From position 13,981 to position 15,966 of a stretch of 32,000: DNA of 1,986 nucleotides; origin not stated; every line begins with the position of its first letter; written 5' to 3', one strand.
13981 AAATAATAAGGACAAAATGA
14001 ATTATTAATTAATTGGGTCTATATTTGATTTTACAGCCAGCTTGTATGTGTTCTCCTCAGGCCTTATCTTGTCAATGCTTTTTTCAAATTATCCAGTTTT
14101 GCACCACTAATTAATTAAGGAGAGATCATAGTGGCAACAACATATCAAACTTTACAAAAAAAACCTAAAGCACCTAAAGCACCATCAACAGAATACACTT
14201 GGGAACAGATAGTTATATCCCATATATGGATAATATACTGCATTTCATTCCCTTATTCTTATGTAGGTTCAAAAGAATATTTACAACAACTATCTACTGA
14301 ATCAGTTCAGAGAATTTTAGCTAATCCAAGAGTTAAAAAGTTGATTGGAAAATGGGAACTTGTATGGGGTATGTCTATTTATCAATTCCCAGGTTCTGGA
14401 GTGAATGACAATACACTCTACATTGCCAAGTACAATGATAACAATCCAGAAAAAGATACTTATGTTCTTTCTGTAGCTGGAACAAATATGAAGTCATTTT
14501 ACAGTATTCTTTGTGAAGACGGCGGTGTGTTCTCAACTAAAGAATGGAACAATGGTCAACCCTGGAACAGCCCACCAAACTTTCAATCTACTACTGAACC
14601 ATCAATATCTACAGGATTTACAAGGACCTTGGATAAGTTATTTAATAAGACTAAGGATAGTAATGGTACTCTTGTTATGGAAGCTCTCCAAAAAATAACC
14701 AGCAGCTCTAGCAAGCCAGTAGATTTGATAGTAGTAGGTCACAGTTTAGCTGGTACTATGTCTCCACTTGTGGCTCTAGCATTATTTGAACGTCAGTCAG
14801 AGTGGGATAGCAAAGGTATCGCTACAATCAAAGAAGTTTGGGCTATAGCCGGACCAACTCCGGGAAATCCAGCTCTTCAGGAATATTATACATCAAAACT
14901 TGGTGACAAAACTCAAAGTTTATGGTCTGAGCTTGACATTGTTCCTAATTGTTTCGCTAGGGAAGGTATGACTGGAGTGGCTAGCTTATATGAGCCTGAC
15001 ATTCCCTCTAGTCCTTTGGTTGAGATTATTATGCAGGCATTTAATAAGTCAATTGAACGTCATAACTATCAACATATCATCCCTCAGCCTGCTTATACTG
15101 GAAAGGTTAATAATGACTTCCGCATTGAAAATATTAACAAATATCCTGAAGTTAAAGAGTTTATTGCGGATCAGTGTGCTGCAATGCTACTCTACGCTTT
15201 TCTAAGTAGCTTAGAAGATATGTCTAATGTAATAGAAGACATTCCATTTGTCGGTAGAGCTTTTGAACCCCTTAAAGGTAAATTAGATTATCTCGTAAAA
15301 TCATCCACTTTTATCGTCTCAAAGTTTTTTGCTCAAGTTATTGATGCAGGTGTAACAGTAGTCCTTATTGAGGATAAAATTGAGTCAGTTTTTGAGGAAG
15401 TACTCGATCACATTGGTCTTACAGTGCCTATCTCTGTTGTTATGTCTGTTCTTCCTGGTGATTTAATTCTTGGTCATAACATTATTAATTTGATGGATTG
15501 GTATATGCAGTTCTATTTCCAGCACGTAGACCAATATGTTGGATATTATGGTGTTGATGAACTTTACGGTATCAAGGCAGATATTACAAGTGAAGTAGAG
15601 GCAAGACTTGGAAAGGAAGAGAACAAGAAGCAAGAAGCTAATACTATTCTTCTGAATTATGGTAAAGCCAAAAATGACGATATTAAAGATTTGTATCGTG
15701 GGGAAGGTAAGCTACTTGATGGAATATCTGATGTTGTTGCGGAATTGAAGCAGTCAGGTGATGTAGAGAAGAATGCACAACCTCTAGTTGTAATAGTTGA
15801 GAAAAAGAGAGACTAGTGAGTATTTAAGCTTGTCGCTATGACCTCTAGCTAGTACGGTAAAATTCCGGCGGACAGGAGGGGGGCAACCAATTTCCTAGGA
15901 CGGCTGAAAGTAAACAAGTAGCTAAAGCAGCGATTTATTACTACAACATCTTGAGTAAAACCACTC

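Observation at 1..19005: Orphan two-module PKS ending in an unreduced beta-keto module, next to BVMO + lipase + FMO + lipocalin-like genes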

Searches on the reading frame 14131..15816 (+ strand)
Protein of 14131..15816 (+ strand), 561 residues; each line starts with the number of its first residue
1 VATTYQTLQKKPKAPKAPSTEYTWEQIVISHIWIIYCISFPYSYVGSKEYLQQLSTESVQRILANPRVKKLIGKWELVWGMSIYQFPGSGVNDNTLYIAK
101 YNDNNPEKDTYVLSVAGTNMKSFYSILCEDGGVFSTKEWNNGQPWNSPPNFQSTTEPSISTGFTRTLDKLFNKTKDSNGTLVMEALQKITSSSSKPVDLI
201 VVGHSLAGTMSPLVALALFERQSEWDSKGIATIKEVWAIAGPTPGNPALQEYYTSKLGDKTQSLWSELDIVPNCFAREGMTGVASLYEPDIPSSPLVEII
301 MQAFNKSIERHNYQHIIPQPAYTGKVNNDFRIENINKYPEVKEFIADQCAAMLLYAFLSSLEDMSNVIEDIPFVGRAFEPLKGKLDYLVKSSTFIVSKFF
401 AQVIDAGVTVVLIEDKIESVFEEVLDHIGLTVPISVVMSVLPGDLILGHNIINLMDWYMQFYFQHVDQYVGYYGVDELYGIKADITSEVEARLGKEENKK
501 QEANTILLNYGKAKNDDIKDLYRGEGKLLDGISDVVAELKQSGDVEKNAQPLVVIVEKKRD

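Call 4: search_protein_families(library=pfam, proteins=[window:14131-15816:+], max_evalue=0.01)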
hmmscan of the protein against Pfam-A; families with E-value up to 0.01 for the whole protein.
window:14131-15816:+ (561 aa): 2 families
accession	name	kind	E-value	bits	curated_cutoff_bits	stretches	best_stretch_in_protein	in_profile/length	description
PF19702.4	DUF6200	-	1.5e-17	63.4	26.9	1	495-560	4-72/76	Family of unknown function (DUF6200)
PF01764.32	Lipase_3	-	1.2e-09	38.7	22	1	156-276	31-137/140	Lipase (class 3)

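Call 6: search_protein_families(library=ncbifam, proteins=[window:14131-15816:+], max_evalue=0.001)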
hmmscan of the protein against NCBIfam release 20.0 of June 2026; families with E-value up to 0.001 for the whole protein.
window:14131-15816:+ (561 aa): 0 families

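Call 12: find_homologous_proteins(query=window:14131-15813:+, max_evalue=0.00001)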
Query window:14131-15813:+ (561 aa): 20 proteins with E <= 0.00001 among 7757 candidates.
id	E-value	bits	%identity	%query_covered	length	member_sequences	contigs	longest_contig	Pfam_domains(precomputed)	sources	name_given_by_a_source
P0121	0.0e+0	1234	97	100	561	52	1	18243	PF01764.32,PF19702.5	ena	-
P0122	0.0e+0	1025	79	100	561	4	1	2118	PF01764.32,PF19702.5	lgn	-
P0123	4.0e-290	981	76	100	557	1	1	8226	PF01764.32,PF19702.5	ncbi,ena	-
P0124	4.1e-274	928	70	100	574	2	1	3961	PF01764.32,PF19702.5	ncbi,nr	ncbi:MAG: lipase family protein [Okeania sp. SIO3B3]|nr:lipase family protein [Okeania sp. SIO3B3]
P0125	5.5e-269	911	72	100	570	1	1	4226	PF01764.32,PF19702.5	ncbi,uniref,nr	ncbi:MAG: lipase family protein [Okeania sp. SIO2F4]|uniref:DUF6200 domain-containing protein n=1 Ta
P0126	8.4e-246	835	66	100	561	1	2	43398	PF01764.32,PF19702.5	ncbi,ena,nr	ncbi:MAG: hypothetical protein QNJ74_03010 [Trichodesmium sp. MO_231.B1]|nr:hypothetical protein [Tr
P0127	2.7e-244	830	64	100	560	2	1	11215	PF01764.32,PF19702.5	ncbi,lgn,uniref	ncbi:lipase family protein [Dapis sp. BLCC M172]|uniref:DUF6200 domain-containing protein n=1 Tax=Da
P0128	1.1e-127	445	40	97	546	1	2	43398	PF01764.32,PF19702.5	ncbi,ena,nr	ncbi:MAG: hypothetical protein QNJ74_03000 [Trichodesmium sp. MO_231.B1]|nr:hypothetical protein [Tr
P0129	9.5e-65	237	28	96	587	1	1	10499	PF01764.32,PF19702.5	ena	-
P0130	1.5e-41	161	30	59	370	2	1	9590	PF01764.32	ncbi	-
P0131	2.4e-32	130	31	53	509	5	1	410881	PF01764.32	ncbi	ncbi:lipase [Leptothoe sp. ISB3NOV94-8A]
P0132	9.3e-32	128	32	55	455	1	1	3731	PF01764.32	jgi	jgi:hypothetical protein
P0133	3.7e-26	110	33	44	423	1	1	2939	PF01764.32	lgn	-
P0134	1.9e-23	101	32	49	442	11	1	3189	PF01764.32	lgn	-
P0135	9.0e-23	99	30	43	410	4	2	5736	PF01764.32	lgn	-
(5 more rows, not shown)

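Call 13: find_encoding_contigs(protein=P0126, flank=10000, max_places=3)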
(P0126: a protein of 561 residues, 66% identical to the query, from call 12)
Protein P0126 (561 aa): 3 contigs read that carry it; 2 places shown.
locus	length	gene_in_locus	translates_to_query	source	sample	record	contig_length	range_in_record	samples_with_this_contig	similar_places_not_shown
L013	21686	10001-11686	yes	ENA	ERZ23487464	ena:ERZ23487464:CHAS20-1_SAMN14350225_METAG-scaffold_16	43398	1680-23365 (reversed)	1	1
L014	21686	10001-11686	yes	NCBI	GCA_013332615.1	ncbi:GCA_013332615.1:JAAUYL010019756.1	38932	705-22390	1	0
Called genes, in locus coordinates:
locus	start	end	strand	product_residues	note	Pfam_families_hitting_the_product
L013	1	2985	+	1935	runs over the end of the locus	PF00109:ketoacyl-synt, PF02801:Ketoacyl-synt_C, PF16197:KAsynt_C_assoc, PF22336:RhiE-like_linker, PF22621:CurL-like_PKS_C, PF00698:Acyl_transf_1, PF21089:PKS_DH_N, PF00106:adh_short, +6 more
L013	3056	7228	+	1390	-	PF00109:ketoacyl-synt, PF02801:Ketoacyl-synt_C, PF16197:KAsynt_C_assoc, PF22336:RhiE-like_linker, PF22621:CurL-like_PKS_C, PF00698:Acyl_transf_1, PF00550:PP-binding, PF00975:Thioesterase, +3 more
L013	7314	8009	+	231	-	PF13924:Lipocalin_5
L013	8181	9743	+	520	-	PF00743:FMO-like, PF07992:Pyr_redox_2 (weak), PF13450:NAD_binding_8, PF13738:Pyr_redox_3, PF13434:Lys_Orn_oxgnase (weak)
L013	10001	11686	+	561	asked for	PF01764:Lipase_3, PF19702:DUF6200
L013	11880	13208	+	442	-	PF12323:HTH_OrfB_IS605 (weak), PF01385:OrfB_IS605, PF07282:Cas12f1-like_TNB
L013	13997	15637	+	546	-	PF01764:Lipase_3, PF19702:DUF6200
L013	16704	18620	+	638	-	PF00743:FMO-like, PF01266:DAO (faint), PF01593:Amino_oxidase (faint), PF07992:Pyr_redox_2, PF13450:NAD_binding_8 (weak), PF13738:Pyr_redox_3, PF00743:FMO-like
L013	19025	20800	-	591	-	PF03109:ABC1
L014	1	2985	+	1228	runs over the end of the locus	?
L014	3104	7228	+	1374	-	PF00109:ketoacyl-synt, PF02801:Ketoacyl-synt_C, PF16197:KAsynt_C_assoc, PF22336:RhiE-like_linker, PF22621:CurL-like_PKS_C, PF00698:Acyl_transf_1, PF00550:PP-binding, PF00975:Thioesterase, +3 more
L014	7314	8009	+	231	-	PF13924:Lipocalin_5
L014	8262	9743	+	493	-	PF00743:FMO-like, PF07992:Pyr_redox_2 (weak), PF13738:Pyr_redox_3, PF13450:NAD_binding_8, PF13434:Lys_Orn_oxgnase (weak)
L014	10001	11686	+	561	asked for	PF01764:Lipase_3, PF19702:DUF6200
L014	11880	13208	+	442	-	PF12323:HTH_OrfB_IS605 (weak), PF01385:OrfB_IS605, PF07282:Cas12f1-like_TNB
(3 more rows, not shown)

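Call 14: find_encoding_contigs(protein=P0127, flank=10000, max_places=3)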
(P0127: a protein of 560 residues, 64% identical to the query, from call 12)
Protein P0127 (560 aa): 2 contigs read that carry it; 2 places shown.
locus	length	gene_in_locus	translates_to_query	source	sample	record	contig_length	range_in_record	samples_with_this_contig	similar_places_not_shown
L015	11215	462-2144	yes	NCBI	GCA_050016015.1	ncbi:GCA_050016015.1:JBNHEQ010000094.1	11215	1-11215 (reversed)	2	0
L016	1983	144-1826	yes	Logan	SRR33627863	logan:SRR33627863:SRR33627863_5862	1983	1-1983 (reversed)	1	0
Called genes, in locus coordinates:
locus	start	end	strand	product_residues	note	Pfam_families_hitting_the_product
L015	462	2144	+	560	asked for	PF01764:Lipase_3, PF19702:DUF6200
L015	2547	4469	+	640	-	PF00743:FMO-like, PF01266:DAO (faint), PF01593:Amino_oxidase (faint), PF07992:Pyr_redox_2 (weak), PF13450:NAD_binding_8 (weak), PF13738:Pyr_redox_3, PF00743:FMO-like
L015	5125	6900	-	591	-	PF03109:ABC1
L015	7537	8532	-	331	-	PF00586:AIRS, PF02769:AIRS_C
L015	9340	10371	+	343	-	PF03330:DPBB_1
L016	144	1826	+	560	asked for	PF01764:Lipase_3, PF19702:DUF6200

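Call 15: find_encoding_contigs(protein=P0129, flank=10000, max_places=3)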
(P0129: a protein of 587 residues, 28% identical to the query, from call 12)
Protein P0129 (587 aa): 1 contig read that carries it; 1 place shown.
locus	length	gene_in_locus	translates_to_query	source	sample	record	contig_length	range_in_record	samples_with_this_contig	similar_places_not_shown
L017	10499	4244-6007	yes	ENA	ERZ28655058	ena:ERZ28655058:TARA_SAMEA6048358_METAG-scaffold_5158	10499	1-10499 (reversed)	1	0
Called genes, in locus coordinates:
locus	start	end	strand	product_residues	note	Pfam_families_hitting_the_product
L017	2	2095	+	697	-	?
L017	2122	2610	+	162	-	PF13924:Lipocalin_5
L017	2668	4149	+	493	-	PF00743:FMO-like, PF01266:DAO (faint), PF07992:Pyr_redox_2, PF13738:Pyr_redox_3, PF13450:NAD_binding_8, PF13434:Lys_Orn_oxgnase (weak)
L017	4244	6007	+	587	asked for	PF01764:Lipase_3, PF19702:DUF6200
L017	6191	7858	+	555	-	PF01764:Lipase_3, PF19702:DUF6200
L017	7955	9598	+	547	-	PF01764:Lipase_3, PF19702:DUF6200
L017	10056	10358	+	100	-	PF19831:DUF6312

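Call 19: search_solved_structures(query=window:14131-15813:+, max_evalue=1)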
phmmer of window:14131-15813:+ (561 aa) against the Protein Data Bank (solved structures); distinct sequences matched with E-value up to 1: 16.
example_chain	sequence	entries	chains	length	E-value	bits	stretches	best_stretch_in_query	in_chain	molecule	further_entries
2ory_A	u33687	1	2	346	3.5e-17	65.4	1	22-315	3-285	Lipase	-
1lgy_A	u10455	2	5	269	0.00049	22.1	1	197-274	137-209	TRIACYLGLYCEROL LIPASE | LIPASE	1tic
5tgl_A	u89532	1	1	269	0.022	16.6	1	197-274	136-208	LIPASE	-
1tgl_A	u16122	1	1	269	0.022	16.6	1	197-274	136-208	TRIACYL-GLYCEROL ACYLHYDROLASE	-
4tgl_A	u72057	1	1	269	0.022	16.6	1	197-274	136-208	TRIACYL-GLYCEROL ACYLHYDROLASE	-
6a0w_A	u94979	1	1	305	0.12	14.2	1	198-273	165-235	Lipase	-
3uuf_A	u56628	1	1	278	0.21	13.3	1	140-274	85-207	LIP1, secretory lipase (Family 3)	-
3uue_A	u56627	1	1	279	0.22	13.3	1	140-274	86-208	LIP1, secretory lipase (Family 3)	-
4zrd_A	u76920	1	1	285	0.22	13.3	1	140-274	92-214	LIP1, secretory lipase (Family 3)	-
4zre_A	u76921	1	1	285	0.22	13.3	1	140-274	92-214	LIP1, secretory lipase (Family 3)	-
6qpr_A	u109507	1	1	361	0.25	13.1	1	197-273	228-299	Lipase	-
6qpp_A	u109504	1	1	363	0.25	13.1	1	197-273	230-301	Lipase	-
3tgl_A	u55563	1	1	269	0.35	12.6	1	197-274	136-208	TRIACYL-GLYCEROL ACYLHYDROLASE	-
1tia_A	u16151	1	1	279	0.39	12.5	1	185-256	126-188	LIPASE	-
5ch8_A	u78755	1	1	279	0.4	12.5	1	185-256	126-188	Mono- and diacylglycerol lipase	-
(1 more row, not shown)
